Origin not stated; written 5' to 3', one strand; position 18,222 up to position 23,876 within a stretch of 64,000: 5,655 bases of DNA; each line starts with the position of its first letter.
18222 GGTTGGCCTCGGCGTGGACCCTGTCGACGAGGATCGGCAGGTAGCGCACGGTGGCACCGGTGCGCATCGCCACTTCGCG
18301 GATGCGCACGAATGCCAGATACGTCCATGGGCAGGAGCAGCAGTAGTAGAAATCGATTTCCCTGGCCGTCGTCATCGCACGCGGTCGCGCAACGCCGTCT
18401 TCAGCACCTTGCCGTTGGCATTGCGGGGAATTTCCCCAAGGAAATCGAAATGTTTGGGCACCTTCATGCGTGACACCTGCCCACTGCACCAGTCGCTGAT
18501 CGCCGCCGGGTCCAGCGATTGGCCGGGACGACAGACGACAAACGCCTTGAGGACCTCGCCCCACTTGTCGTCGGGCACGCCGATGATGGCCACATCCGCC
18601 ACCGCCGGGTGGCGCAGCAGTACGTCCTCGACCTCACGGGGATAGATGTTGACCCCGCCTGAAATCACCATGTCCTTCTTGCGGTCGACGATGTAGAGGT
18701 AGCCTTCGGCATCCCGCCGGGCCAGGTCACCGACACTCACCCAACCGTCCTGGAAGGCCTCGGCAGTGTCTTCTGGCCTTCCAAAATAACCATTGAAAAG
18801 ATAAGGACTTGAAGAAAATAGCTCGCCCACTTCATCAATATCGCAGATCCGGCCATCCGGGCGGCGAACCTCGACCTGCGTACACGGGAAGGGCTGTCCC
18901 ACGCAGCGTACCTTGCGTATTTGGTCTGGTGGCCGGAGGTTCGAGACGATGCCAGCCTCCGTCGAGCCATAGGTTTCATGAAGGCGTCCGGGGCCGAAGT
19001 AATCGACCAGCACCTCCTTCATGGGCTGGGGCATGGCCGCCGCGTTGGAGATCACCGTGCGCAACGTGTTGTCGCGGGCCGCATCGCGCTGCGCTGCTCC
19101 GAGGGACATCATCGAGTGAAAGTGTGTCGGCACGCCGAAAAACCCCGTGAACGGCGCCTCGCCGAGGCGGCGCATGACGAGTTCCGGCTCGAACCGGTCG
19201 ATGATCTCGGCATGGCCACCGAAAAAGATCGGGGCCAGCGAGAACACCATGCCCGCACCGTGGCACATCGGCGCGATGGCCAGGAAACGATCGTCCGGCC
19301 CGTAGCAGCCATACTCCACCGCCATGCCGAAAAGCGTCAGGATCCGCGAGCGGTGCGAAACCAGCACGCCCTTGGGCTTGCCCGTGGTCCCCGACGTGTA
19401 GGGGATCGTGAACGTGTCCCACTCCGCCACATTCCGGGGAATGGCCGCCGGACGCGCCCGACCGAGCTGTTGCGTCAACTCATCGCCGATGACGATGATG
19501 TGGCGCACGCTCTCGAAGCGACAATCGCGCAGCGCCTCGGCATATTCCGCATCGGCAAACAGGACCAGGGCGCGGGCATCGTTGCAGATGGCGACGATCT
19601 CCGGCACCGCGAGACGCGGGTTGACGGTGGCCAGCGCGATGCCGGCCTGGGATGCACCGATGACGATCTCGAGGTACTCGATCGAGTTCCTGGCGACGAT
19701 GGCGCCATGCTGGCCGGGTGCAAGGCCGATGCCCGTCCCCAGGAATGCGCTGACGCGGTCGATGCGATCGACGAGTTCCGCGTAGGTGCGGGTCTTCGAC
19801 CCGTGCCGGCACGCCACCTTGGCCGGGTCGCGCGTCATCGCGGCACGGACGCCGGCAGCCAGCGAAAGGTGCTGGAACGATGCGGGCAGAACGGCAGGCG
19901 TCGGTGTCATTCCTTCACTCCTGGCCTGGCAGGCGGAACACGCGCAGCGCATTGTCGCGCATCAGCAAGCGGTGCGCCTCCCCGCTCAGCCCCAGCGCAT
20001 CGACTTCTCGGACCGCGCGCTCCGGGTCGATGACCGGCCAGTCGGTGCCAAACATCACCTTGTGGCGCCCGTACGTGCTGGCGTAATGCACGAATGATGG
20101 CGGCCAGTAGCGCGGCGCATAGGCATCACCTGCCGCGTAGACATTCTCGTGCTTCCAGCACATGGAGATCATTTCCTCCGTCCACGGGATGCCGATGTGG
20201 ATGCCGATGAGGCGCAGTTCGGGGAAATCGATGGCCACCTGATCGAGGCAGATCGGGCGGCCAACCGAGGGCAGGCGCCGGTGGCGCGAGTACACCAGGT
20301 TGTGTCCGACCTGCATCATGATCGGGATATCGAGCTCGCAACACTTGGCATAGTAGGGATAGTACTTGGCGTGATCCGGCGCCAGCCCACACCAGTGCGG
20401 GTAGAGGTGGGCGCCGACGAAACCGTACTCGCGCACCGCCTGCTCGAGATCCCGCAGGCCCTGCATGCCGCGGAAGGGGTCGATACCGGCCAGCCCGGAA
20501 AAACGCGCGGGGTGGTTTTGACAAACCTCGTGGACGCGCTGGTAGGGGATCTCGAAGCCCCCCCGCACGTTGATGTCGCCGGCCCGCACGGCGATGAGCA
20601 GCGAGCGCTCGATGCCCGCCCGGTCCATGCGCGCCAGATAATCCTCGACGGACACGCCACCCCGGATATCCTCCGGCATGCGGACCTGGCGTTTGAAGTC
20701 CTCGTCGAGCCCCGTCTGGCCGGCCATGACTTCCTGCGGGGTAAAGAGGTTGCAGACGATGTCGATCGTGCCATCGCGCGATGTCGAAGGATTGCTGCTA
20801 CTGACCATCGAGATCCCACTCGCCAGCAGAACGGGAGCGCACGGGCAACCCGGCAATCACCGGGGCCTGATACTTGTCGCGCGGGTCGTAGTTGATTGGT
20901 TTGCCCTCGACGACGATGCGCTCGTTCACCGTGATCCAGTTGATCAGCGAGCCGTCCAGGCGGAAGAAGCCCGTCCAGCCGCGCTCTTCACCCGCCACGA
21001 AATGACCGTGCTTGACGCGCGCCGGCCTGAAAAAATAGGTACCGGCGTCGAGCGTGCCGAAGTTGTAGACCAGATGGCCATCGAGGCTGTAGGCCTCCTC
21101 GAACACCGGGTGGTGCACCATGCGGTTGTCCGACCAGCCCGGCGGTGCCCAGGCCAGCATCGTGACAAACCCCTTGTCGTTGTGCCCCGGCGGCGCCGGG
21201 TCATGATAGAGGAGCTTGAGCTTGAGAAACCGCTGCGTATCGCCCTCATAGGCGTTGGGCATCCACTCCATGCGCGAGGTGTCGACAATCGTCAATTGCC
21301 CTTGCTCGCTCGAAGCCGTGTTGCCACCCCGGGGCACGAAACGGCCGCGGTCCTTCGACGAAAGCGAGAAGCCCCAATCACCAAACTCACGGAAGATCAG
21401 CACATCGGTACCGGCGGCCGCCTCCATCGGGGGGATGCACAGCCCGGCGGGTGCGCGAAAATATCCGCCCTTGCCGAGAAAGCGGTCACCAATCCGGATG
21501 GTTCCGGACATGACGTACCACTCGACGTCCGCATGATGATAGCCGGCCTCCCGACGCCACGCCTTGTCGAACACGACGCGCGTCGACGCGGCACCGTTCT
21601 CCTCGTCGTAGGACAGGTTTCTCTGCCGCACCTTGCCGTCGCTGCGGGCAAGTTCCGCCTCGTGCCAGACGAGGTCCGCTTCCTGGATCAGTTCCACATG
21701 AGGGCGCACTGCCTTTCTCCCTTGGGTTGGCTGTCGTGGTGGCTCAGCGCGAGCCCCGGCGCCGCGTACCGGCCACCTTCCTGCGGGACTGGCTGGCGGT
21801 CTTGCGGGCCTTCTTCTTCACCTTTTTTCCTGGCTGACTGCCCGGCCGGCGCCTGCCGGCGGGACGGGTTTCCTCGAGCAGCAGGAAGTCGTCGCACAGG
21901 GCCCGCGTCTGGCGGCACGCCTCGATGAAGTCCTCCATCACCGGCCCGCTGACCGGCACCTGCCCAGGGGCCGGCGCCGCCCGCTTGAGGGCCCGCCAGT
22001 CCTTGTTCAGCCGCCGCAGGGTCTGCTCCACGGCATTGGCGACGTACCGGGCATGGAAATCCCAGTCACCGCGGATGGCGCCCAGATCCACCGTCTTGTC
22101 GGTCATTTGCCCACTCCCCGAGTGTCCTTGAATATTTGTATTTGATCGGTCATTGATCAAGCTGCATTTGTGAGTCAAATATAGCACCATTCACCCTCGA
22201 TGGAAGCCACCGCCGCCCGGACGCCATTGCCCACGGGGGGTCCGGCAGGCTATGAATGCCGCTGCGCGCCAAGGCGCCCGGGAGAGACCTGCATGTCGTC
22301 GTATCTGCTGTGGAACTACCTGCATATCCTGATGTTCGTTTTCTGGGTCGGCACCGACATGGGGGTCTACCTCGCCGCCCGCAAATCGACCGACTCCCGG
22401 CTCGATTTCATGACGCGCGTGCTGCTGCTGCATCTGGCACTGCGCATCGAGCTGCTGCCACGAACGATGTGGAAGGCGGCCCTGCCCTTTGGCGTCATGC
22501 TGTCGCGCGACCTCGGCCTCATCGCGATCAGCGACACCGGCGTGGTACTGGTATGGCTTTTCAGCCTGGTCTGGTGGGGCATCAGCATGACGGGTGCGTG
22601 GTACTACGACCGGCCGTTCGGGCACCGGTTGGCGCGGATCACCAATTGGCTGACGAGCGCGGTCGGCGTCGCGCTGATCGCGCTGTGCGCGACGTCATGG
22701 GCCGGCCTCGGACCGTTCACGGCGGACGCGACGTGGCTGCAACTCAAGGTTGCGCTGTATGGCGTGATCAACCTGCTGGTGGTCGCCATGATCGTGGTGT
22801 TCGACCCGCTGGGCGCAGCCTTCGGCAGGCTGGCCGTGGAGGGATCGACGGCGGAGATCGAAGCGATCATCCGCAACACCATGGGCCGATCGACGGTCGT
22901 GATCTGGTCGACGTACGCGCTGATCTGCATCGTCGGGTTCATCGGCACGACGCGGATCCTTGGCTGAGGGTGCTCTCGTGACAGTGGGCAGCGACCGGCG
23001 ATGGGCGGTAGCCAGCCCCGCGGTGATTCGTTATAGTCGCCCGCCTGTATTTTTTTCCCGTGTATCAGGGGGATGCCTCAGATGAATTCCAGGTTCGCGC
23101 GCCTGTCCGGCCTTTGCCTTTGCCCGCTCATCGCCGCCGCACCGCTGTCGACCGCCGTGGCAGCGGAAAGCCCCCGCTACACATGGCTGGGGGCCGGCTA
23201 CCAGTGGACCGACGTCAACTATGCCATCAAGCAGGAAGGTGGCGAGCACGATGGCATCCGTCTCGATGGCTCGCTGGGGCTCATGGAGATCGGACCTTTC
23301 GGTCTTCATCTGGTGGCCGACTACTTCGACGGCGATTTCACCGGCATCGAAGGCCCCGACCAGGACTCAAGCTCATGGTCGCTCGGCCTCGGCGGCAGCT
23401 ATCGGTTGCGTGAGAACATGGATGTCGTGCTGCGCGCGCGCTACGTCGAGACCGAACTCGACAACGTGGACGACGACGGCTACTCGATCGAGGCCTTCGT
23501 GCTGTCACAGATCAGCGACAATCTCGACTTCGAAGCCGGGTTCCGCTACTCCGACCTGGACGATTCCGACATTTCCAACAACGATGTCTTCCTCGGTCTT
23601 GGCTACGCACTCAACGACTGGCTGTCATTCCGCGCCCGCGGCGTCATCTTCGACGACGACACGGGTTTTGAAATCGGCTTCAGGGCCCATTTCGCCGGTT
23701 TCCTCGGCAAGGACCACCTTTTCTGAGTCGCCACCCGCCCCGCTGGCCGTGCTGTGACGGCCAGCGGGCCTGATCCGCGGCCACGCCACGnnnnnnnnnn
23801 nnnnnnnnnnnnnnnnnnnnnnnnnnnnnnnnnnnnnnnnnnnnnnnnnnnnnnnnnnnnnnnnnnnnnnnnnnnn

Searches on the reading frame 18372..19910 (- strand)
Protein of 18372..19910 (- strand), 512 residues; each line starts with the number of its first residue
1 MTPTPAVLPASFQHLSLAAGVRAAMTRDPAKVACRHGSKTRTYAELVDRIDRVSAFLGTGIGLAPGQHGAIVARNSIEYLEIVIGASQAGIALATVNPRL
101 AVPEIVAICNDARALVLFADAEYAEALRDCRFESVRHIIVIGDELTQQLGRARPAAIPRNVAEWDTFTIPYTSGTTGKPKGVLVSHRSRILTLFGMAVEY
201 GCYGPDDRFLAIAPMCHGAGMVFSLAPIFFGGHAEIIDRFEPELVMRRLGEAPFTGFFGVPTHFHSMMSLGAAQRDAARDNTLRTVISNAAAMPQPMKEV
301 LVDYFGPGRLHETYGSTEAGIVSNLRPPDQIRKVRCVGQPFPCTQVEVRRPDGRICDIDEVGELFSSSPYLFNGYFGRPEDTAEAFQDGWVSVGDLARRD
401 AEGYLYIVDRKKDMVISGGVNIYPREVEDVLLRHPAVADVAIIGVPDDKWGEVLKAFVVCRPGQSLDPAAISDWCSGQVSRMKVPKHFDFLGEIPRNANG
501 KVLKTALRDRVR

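Call 26: search_protein_families(library=ncbifam, proteins=[window:18372-19910:-], max_evalue=0.001)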
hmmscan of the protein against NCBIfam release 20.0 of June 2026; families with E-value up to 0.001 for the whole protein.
window:18372-19910:- (512 aa): 108 families (the best 25 are shown)
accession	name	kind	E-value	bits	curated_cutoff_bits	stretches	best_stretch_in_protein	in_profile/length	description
NF004837.0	PRK06187.1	subfamily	6.7e-122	407.4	476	1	15-511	8-522/531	long-chain-fatty-acid--CoA ligase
NF006182.0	PRK08316.1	subfamily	8.4e-99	331.4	663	1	16-510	12-516/523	fatty acyl-CoA synthetase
NF005307.0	PRK06839.1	equivalog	3.9e-87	293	748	1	27-510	14-492/496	o-succinylbenzoate--CoA ligase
NF009071.0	PRK12406.1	subfamily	6.7e-85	285.4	701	1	35-510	7-501/510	acyl-CoA synthetase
NF006572.0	PRK09088.1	equivalog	9.6e-85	285.1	696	1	27-511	13-487/491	acyl-CoA synthetase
NF009233.0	PRK12583.1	subfamily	2.8e-83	280.2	832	2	155-510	192-549/558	fatty acid CoA ligase family protein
NF005801.1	PRK07656.1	equivalog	1.2e-82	278.2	657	1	21-508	7-500/500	FadD3 family acyl-CoA ligase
NF002966.0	PRK03640.1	equivalog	5.9e-80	269.2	556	1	27-510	14-479/483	o-succinylbenzoate--CoA ligase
NF004797.0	PRK06145.1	equivalog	1.4e-79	267.7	850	1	16-510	3-494/499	acyl-CoA synthetase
NF005857.1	PRK07786.1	exception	5e-78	262.8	733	1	27-510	21-511/513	fatty-acid--CoA ligase FadD5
NF005676.0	PRK07470.1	equivalog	3.8e-77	260.1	774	1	6-510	11-528/544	acyl-CoA synthetase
NF005702.0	PRK07514.1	subfamily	3.8e-76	256.5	558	1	19-510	7-499/506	malonyl-CoA synthase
NF004114.0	PRK05605.1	equivalog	3.9e-75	253.3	766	2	159-511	216-569/575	long-chain-fatty-acid--CoA ligase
NF005797.0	PRK07638.1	equivalog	1.4e-74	251.4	518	1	26-509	12-477/487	acyl-CoA synthetase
NF006181.0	PRK08314.1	subfamily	5.6e-74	249.4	705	2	155-510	195-553/563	long-chain-fatty-acid--CoA ligase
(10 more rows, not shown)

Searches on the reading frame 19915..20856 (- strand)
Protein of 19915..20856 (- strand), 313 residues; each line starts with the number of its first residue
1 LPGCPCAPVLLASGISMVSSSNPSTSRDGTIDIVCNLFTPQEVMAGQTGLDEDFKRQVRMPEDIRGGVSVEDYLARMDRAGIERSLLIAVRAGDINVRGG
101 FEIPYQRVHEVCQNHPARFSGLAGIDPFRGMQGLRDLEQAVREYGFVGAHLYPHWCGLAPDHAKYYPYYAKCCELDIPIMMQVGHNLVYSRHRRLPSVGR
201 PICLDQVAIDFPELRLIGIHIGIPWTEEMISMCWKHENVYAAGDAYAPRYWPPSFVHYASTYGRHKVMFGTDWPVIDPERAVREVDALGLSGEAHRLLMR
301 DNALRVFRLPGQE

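Call 11: search_protein_families(library=pfam, proteins=[window:19915-20856:-], max_evalue=0.01)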
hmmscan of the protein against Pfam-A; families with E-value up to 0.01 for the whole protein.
window:19915-20856:- (313 aa): 1 family
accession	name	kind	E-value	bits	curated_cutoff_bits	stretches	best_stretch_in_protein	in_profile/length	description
PF04909.20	Amidohydro_2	-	1.9e-40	139.9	26.4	1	104-309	65-289/289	Amidohydrolase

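Call 26: search_protein_families(library=ncbifam, proteins=[window:19915-20856:-], max_evalue=0.001)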
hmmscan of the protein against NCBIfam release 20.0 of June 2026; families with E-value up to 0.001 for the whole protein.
window:19915-20856:- (313 aa): 0 families

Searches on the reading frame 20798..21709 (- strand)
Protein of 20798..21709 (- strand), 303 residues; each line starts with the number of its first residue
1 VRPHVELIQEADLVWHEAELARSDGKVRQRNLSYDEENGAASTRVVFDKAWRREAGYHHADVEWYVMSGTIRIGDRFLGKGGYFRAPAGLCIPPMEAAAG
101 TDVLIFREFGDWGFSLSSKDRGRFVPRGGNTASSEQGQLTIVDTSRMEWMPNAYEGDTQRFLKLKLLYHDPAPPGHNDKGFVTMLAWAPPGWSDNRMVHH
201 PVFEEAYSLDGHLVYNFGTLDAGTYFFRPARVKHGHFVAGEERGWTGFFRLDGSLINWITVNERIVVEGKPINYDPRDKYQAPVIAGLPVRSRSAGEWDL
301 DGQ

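Call 11: search_protein_families(library=pfam, proteins=[window:20798-21709:-], max_evalue=0.01)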
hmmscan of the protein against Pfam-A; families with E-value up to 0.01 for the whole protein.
window:20798-21709:- (303 aa): 3 families
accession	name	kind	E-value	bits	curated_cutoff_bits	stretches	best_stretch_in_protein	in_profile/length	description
PF14499.12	DUF4437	-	4.6e-33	114.9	24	1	6-257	1-249/250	Domain of unknown function (DUF4437)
PF12973.13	Cupin_7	-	4.6e-13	49.3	27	2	22-97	15-90/105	ChrR Cupin-like domain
PF07883.17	Cupin_2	-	0.00035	20.7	27.2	0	189-242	6-62/70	Cupin domain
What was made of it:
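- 20798..21709 (-): DUF4437 / ChrR-type cupin (303 aa). First or second gene of the operon. Call 11.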

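Call 26: search_protein_families(library=ncbifam, proteins=[window:20798-21709:-], max_evalue=0.001)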
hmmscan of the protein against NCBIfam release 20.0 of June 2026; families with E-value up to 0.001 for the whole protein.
window:20798-21709:- (303 aa): 0 families

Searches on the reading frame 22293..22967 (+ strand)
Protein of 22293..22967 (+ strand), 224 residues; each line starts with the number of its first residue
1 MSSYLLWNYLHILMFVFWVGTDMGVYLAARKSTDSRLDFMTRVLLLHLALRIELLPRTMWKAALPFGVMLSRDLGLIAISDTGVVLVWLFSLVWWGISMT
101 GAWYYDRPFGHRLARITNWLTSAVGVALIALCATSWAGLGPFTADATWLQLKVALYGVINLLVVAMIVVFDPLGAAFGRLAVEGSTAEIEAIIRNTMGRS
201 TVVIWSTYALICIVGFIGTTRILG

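Call 11: search_protein_families(library=pfam, proteins=[window:22293-22967:+], max_evalue=0.01)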
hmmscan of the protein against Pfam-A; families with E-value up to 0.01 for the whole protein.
window:22293-22967:+ (224 aa): 0 families

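Call 26: search_protein_families(library=ncbifam, proteins=[window:22293-22967:+], max_evalue=0.001)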
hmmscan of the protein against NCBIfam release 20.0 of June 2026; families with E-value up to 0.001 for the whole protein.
window:22293-22967:+ (224 aa): 0 families

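Call 68: search_protein_families(library=pfam, alignment_id=A2, max_evalue=5)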
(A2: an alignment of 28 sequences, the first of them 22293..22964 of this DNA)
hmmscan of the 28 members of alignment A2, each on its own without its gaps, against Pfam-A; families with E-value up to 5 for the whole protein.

A. member 1, window:22293-22964:+ (224 aa): 1 family
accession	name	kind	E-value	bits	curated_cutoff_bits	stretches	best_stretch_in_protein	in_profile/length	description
PF08046.16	IlvGEDA_leader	-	0.018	15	25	1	154-179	3-29/32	IlvGEDA operon leader peptide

B. families by the number of members that match (of 28 scanned): 6 families
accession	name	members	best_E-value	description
PF06703.16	SPC25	6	0.0056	Microsomal signal peptidase 25 kDa subunit (SPC25)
PF08046.16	IlvGEDA_leader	6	0.018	IlvGEDA operon leader peptide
PF09679.15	TraQ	3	0.01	Type-F conjugative transfer system pilin chaperone (TraQ)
PF07885.22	Ion_trans_2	1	0.079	Ion channel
PF14004.11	DUF4227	1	0.17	Protein of unknown function (DUF4227)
PF10027.14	DUF2269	1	4.8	Predicted integral membrane protein (DUF2269)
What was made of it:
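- Tried and rejected: No consistent Pfam hit appeared in 28 members (call 68).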

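Call 73: predict_structure(protein=window:22293-22964:+)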
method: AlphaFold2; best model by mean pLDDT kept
length: 224 residues; sequences in the alignment: 1
mean_pLDDT: 49.3   pTM: 0.30
mean pLDDT of the five models: 49.3, 46.3, 45.9, 44.1, 43.1
residues with pLDDT >= 90: 0; 70-90: 0; 50-70: 105; < 50: 119
segments of 3 or more residues with pLDDT < 50: 1-5, 7-9, 22-32, 45-47, 49-51, 53-81, 135-143, 166-178, 197-224
pLDDT, mean of each block of 10 residues (from residue 1): 47 52 48 47 50 42 35 37 54 57 60 60 56 47 48 54 50 47 58 51 46 45 36
secondary structure, 60 per line:
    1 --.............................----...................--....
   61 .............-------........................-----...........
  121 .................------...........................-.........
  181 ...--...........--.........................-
elements in order: H3-31 H36-54 H57-73 H81-104 H110-137 H144-170 H172-183 H186-196 H199-223
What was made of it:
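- Tried and rejected: The single-sequence AF2 model had pLDDT 49 and was unusable (call 73).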

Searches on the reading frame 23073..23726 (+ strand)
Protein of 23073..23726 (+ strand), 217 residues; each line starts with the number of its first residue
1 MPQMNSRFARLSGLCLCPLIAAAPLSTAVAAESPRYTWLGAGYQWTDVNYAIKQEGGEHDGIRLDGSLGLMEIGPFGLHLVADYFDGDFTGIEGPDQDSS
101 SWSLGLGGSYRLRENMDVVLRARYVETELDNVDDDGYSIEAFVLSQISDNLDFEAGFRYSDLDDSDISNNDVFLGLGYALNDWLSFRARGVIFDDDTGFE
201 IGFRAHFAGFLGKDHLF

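Call 11: search_protein_families(library=pfam, proteins=[window:23073-23726:+], max_evalue=0.01)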
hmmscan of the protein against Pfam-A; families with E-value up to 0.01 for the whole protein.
window:23073-23726:+ (217 aa): 2 families
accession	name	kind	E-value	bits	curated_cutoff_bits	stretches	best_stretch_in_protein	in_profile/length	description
PF13505.12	OMP_b-brl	-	3.9e-08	34.1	28.7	1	17-178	3-173/175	Outer membrane protein beta-barrel domain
PF13609.12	Porin_4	-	0.0026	18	27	1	53-182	164-294/310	Gram-negative porin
